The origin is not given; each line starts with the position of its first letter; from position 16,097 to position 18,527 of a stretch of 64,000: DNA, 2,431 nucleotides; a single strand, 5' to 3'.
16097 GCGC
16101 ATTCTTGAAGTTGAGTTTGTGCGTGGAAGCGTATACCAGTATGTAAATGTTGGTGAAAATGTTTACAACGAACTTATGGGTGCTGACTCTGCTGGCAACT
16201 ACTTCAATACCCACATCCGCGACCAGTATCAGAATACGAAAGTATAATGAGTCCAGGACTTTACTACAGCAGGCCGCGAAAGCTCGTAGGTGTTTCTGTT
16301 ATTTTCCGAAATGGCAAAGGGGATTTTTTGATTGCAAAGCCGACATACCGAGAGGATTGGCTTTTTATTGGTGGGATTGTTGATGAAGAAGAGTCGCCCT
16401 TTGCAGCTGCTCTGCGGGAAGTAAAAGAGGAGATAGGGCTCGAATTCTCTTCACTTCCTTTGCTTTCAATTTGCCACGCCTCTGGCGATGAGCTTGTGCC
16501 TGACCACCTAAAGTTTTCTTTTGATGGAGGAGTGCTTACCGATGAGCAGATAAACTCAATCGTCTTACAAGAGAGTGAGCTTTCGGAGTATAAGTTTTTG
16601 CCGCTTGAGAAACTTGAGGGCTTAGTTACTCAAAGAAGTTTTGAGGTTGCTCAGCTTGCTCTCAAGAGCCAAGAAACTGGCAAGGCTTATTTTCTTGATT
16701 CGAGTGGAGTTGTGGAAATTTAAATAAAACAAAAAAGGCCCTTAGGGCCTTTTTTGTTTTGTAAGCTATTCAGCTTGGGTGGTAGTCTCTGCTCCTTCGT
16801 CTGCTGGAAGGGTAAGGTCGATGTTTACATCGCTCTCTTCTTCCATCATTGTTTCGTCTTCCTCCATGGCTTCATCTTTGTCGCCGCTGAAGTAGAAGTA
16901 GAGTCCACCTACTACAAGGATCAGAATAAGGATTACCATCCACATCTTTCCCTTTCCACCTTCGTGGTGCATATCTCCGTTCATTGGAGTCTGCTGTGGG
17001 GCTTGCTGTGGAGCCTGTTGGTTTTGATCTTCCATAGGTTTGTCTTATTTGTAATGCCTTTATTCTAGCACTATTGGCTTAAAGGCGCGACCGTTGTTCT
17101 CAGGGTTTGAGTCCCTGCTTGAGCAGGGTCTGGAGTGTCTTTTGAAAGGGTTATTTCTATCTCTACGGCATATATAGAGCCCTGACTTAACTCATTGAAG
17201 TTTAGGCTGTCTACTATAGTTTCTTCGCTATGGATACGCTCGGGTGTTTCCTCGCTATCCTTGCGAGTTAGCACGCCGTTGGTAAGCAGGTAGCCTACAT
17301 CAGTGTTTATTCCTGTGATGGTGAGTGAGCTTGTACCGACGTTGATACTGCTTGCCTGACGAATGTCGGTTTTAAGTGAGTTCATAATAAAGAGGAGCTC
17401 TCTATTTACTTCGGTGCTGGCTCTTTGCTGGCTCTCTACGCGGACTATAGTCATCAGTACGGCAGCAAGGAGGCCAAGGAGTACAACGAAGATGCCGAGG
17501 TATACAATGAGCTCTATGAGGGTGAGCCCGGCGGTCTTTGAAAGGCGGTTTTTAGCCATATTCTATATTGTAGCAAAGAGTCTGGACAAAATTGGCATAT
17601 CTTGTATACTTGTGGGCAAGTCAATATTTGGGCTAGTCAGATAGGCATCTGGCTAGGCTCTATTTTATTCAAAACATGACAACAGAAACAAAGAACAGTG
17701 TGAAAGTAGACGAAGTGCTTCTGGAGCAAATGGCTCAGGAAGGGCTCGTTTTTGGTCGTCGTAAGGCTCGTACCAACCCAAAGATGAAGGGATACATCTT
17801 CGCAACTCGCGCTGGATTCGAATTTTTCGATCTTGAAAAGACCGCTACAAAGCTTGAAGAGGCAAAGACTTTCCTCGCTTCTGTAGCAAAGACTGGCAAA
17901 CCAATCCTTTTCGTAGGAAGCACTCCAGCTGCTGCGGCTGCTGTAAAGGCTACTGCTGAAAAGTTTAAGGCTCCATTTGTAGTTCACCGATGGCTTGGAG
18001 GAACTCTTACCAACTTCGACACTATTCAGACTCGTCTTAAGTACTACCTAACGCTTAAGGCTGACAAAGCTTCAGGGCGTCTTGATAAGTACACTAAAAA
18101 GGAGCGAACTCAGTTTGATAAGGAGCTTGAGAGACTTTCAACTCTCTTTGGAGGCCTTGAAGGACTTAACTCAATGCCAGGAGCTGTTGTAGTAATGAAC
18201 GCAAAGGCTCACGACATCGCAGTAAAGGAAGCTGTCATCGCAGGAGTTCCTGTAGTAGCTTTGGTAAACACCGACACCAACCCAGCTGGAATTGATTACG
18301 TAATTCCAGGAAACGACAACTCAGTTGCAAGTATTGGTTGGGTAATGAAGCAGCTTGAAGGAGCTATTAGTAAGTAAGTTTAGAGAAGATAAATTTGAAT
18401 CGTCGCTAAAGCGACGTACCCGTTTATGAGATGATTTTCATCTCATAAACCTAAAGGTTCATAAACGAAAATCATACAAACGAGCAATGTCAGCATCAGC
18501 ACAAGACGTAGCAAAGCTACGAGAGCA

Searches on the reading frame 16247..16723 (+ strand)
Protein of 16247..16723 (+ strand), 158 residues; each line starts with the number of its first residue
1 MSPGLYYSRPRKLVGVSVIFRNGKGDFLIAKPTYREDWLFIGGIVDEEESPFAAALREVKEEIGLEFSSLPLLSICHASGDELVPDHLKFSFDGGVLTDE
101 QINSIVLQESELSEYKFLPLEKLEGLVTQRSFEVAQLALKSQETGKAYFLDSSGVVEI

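Call 40: search_protein_families(library=pfam, proteins=[window:16247-16723:+])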
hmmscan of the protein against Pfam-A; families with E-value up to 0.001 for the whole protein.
window:16247-16723:+ (158 aa): 1 family
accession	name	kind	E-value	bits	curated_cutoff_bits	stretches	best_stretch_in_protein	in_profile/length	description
PF00293.34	NUDIX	-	4.9e-16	59.4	21.1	1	13-127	3-123/134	NUDIX domain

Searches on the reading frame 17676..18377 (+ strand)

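Call 40: search_protein_families(library=pfam, proteins=[window:17676-18377:+])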
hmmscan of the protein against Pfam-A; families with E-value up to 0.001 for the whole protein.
window:17676-18377:+ (233 aa): 1 family
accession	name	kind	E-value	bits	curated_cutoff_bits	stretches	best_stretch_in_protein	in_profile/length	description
PF00318.25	Ribosomal_S2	-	8.5e-64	215.2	26.1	1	21-232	3-214/216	Ribosomal protein S2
